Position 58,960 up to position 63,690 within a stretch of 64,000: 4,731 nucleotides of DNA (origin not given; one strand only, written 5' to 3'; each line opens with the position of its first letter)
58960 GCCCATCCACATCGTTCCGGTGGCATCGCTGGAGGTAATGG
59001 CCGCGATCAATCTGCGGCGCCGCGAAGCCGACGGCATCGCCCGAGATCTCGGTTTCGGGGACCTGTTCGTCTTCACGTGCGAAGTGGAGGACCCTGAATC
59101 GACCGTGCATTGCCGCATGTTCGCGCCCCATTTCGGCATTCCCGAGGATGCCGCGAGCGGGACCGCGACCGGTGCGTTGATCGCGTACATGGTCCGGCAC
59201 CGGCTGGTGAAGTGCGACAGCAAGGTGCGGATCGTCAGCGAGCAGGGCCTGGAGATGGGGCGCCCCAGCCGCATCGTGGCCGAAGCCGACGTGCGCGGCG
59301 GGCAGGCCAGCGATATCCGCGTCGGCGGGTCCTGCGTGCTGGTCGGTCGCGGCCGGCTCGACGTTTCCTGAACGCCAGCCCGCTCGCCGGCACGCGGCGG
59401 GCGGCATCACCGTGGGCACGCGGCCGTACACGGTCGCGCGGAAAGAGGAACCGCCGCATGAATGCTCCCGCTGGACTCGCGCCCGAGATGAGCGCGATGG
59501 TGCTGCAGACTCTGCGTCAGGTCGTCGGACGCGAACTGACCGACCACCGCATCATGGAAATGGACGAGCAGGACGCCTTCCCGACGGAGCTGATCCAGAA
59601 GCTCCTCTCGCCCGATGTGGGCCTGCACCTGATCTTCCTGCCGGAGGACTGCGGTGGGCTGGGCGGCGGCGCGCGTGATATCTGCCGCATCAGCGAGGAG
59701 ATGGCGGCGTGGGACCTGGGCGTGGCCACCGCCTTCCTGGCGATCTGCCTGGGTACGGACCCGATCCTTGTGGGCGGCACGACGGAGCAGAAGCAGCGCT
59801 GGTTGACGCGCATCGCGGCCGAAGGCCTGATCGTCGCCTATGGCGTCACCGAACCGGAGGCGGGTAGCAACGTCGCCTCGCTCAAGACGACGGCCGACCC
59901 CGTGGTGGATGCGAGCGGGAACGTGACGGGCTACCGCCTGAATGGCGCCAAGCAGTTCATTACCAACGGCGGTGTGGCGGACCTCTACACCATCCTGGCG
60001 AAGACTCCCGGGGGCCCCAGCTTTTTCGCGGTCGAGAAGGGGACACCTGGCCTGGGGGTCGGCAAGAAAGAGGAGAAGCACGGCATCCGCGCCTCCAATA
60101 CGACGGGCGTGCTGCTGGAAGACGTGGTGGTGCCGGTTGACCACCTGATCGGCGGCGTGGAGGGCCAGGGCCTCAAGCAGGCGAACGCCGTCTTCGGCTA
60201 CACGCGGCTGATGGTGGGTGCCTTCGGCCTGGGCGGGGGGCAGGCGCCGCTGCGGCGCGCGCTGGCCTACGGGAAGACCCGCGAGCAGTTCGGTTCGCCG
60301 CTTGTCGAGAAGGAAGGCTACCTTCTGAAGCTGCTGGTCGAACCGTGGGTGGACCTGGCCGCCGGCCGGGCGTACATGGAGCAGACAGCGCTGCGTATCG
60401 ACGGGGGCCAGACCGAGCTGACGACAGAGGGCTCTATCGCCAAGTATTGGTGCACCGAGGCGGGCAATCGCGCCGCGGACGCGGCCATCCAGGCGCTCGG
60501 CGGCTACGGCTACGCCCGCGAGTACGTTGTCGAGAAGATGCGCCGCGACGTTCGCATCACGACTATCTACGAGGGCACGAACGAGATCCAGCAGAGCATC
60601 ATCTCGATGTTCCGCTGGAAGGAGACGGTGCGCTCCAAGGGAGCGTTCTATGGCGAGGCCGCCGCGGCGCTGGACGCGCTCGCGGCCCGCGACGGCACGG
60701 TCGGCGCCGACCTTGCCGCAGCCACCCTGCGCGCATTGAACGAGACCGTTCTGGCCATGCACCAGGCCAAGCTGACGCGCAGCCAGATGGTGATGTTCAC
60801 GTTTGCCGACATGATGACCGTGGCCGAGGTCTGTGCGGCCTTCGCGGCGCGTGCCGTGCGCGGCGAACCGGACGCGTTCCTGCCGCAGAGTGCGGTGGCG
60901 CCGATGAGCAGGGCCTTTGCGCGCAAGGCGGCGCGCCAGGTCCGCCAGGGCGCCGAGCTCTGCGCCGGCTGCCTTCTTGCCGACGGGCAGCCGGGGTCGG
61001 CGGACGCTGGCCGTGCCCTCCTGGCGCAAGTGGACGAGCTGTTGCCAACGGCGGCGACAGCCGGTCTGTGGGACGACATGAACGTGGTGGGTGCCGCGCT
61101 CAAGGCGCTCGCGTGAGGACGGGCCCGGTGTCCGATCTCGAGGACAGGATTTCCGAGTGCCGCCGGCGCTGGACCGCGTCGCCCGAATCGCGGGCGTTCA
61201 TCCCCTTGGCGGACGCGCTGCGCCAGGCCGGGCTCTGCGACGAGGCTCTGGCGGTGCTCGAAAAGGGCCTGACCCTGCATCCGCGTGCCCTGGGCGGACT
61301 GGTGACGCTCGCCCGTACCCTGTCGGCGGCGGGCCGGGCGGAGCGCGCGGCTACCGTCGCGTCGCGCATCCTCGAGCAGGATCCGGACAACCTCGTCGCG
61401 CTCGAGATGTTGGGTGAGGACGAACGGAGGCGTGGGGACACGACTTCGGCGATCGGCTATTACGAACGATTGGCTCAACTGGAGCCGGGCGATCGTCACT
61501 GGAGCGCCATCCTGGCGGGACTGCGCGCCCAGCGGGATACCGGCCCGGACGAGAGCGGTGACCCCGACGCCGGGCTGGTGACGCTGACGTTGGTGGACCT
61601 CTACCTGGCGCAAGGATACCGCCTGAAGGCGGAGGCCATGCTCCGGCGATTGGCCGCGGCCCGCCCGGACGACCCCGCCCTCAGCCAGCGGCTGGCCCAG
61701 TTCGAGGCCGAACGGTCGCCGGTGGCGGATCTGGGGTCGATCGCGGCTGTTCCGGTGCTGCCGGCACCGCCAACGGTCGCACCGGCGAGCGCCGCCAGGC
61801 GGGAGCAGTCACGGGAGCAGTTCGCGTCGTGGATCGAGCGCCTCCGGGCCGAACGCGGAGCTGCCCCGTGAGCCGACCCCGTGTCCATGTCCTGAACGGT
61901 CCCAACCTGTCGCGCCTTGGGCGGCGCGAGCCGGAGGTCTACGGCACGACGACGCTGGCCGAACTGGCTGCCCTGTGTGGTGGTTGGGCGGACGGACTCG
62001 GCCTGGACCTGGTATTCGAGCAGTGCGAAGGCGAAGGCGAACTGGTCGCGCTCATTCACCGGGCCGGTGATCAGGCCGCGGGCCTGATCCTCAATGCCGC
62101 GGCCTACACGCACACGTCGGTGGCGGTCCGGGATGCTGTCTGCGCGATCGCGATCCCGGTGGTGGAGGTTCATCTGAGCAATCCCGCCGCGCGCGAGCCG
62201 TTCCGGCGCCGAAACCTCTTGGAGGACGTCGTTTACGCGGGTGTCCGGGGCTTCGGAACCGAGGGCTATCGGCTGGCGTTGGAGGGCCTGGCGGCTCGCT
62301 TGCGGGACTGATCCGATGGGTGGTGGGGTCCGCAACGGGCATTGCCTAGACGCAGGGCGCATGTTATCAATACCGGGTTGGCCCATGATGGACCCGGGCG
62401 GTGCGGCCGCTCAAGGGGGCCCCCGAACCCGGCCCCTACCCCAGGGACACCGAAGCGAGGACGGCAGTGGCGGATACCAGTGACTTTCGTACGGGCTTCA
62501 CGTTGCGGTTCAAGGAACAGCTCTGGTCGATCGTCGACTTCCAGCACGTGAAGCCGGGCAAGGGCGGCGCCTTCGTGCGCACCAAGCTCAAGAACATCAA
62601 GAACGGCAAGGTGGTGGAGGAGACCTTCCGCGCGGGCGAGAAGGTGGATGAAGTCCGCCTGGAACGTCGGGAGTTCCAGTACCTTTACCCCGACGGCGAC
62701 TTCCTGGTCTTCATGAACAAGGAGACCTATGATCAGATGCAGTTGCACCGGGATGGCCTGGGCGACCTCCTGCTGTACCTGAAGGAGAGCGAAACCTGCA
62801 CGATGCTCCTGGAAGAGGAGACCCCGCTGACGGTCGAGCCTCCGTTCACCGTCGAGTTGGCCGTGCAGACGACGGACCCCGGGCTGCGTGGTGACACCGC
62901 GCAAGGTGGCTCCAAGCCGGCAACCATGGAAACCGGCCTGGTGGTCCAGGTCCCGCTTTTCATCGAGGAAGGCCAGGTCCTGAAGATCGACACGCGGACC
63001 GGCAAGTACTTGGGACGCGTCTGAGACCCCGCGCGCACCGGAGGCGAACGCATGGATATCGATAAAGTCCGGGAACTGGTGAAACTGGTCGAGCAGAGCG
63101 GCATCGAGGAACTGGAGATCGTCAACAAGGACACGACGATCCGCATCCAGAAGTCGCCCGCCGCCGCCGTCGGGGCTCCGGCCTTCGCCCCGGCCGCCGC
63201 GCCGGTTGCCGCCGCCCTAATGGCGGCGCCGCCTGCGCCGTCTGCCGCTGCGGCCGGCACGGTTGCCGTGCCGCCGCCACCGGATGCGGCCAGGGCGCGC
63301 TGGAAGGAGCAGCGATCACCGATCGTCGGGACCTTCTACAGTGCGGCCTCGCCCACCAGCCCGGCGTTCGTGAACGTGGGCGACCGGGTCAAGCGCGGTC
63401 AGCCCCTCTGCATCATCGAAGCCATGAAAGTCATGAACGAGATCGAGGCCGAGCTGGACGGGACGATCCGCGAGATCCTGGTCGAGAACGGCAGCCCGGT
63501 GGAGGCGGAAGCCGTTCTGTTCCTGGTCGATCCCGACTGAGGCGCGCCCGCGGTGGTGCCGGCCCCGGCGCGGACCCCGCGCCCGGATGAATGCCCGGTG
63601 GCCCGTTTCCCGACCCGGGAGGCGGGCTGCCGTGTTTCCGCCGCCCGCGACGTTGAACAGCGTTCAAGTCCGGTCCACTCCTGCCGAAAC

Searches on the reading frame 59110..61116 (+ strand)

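Call 25: search_protein_families(library=pfam, proteins=[window:59110-61116:+], max_evalue=0.001)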
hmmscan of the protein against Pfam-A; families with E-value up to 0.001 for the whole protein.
window:59110-61116:+ (668 aa): 5 families
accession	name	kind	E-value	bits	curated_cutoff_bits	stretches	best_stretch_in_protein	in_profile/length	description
PF00441.29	Acyl-CoA_dh_1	-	1.3e-35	123.2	22.4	1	352-499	1-146/150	Acyl-CoA dehydrogenase, C-terminal domain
PF02770.24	Acyl-CoA_dh_M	-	1.9e-20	73.3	33.3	1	243-339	1-97/97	Acyl-CoA dehydrogenase, middle domain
PF02771.21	Acyl-CoA_dh_N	-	2.3e-18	67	22.9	1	129-237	5-111/113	Acyl-CoA dehydrogenase, N-terminal domain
PF08028.16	Acyl-CoA_dh_2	-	1.1e-09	39.1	22.7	1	367-491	1-133/134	Acyl-CoA dehydrogenase, C-terminal domain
PF22924.1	ACOX_C_alpha1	-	0.00016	21.9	27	1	435-493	101-159/169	Acyl-CoA oxidase, C-alpha1 domain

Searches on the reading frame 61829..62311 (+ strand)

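Call 28: search_protein_families(library=pfam, proteins=[window:61829-62311:+], max_evalue=0.01)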
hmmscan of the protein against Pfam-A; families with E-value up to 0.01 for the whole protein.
window:61829-62311:+ (160 aa): 1 family
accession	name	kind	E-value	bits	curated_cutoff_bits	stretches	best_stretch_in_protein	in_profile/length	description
PF01220.24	DHquinase_II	-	1.7e-47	161.1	23.3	1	19-154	2-137/138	Dehydroquinase class II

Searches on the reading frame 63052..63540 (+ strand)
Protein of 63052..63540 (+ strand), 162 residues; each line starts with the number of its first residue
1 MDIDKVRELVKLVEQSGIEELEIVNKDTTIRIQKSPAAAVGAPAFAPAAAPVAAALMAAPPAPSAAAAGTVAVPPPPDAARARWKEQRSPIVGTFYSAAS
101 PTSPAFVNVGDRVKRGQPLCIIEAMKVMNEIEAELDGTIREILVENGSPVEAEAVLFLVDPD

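Call 25: search_protein_families(library=pfam, proteins=[window:63052-63540:+], max_evalue=0.001)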
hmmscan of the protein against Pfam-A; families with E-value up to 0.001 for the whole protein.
window:63052-63540:+ (162 aa): 2 families
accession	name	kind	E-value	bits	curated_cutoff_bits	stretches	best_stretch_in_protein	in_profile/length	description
PF00364.28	Biotin_lipoyl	-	1.7e-21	76.3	22.1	1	88-157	4-71/73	Biotin-requiring enzyme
PF13533.13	Biotin_lipoyl_2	-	0.00097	19.4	29.8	0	107-122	16-31/32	Biotin-lipoyl like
